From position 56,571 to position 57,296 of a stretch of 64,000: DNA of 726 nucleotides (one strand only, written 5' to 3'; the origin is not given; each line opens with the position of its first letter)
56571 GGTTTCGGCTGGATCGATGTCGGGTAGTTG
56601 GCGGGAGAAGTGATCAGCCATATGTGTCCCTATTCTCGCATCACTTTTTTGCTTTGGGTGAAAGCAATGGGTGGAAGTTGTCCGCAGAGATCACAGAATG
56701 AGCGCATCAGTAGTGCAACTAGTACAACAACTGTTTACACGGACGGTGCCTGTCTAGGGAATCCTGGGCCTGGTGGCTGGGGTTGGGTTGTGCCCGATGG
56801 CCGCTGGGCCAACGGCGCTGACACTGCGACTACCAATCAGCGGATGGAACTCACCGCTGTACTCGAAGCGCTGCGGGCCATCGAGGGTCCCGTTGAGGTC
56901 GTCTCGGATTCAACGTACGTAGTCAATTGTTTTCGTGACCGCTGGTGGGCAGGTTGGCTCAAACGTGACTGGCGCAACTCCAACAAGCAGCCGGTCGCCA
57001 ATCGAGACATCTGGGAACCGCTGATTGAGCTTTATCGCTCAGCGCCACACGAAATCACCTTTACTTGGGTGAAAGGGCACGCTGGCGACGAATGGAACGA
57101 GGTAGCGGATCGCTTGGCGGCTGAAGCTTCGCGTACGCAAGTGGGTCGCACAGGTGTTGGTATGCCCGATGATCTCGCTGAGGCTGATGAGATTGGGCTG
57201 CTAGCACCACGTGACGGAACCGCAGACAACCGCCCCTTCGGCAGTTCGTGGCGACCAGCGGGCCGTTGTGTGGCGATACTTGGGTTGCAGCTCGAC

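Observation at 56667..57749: RNase HI fused to a YpsA-like SLOG (predicted nucleotide-binding) domain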

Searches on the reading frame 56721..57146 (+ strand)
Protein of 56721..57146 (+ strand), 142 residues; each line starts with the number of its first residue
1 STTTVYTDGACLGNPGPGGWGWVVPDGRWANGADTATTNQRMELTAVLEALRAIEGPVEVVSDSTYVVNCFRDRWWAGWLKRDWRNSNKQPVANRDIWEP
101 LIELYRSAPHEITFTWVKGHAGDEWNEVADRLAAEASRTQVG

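Call 70: find_homologous_proteins(query=window:56721-57146:+, max_evalue=1e-20)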
Query window:56721-57146:+ (142 aa): 7989 proteins with E <= 1e-20 among 8000 candidates; the best 120 are listed.
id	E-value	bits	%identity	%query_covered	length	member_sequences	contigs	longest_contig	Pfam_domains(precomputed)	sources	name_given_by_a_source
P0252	1.9e-78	280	94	92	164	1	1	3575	PF00075.31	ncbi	-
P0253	1.1e-75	271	84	98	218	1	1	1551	PF00075.31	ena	-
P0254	2.0e-75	270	80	97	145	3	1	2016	PF00075.31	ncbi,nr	ncbi:MAG: ribonuclease HI, partial [Actinobacteria bacterium]|nr:ribonuclease HI [Actinomycetota bac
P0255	2.0e-73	263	81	99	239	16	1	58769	PF00075.31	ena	-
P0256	2.8e-71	256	76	99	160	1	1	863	PF00075.31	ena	-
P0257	4.3e-71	256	75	96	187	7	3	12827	PF00075.31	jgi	-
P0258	4.2e-69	249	77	96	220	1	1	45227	PF00075.31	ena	-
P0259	6.9e-69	248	74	99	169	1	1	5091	PF00075.31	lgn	-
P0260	1.6e-68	247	76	98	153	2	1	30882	PF00075.31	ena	-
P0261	1.8e-68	247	73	100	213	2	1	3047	PF00075.31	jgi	-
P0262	9.7e-68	245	75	97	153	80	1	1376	PF00075.31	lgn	-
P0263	4.4e-67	243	72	97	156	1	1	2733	PF00075.31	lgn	-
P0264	6.5e-67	242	73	98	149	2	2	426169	PF00075.31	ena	-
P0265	7.5e-67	242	72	99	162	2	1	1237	PF00075.31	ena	-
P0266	8.9e-67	242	72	98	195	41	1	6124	PF00075.31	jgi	jgi:ribonuclease HI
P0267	1.0e-66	241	74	97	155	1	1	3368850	PF00075.31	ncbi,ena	-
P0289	3.3e-65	237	72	97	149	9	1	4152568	PF00075.31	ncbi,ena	-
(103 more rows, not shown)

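Call 71: find_encoding_contigs(protein=P0289, flank=6000, max_places=2)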
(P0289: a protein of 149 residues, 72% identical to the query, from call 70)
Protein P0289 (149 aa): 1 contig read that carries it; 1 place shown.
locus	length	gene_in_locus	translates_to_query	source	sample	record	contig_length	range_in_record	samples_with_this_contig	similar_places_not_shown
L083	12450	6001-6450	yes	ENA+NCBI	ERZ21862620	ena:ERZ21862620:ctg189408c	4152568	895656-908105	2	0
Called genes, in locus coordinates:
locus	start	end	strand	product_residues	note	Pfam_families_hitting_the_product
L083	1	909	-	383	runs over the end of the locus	PF00528:BPD_transp_1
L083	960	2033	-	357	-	PF12849:PBP_like_2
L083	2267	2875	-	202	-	PF00730:HhH-GPD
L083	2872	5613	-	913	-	PF28598:PDH_E1_N, PF00456:Transketolase_N (weak), PF17831:PDH_E1_M, PF22613:Transketolase_C_1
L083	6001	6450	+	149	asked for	PF00075:RNase_H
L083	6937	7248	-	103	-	PF02452:PemK_toxin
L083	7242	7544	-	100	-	-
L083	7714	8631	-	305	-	PF01370:Epimerase, PF13460:NAD_binding_10 (faint), PF16363:GDP_Man_Dehyd (faint), PF08338:DUF1731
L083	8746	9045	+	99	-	-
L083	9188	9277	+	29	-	-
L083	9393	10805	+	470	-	PF01134:GIDA (weak), PF07992:Pyr_redox_2, PF12831:FAD_oxidored (weak), PF13450:NAD_binding_8 (faint), PF00070:Pyr_redox, PF02852:Pyr_redox_dim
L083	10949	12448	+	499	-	PF00364:Biotin_lipoyl, PF02817:E3_binding, PF00198:2-oxoacid_dh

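Call 72: find_encoding_contigs(protein=P0267, flank=6000, max_places=2)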
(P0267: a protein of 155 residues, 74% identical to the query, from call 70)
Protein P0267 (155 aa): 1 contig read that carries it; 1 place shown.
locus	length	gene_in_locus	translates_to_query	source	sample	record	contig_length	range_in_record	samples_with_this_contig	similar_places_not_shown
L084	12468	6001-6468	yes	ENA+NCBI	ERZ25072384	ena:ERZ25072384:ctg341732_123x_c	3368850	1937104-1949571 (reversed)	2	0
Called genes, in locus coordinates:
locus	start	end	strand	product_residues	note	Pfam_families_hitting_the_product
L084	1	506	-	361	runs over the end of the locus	PF12849:PBP_like_2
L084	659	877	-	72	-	-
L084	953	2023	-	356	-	-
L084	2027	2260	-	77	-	-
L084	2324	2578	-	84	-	-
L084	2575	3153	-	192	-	PF00730:HhH-GPD (weak)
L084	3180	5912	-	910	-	PF28598:PDH_E1_N, PF00456:Transketolase_N (weak), PF17831:PDH_E1_M, PF22613:Transketolase_C_1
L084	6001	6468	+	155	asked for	PF00075:RNase_H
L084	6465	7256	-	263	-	PF01370:Epimerase (weak), PF08338:DUF1731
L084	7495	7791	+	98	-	PF06305:LapA_dom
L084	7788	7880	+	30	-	-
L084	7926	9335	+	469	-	PF00890:FAD_binding_2 (weak), PF01266:DAO (faint), PF07992:Pyr_redox_2, PF12831:FAD_oxidored (weak), PF13738:Pyr_redox_3 (weak), PF00070:Pyr_redox, PF02852:Pyr_redox_dim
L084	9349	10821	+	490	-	PF00364:Biotin_lipoyl, PF02817:E3_binding, PF00198:2-oxoacid_dh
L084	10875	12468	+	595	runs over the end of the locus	PF21948:LplA-B_cat, PF16881:LIAS_N, PF04055:Radical_SAM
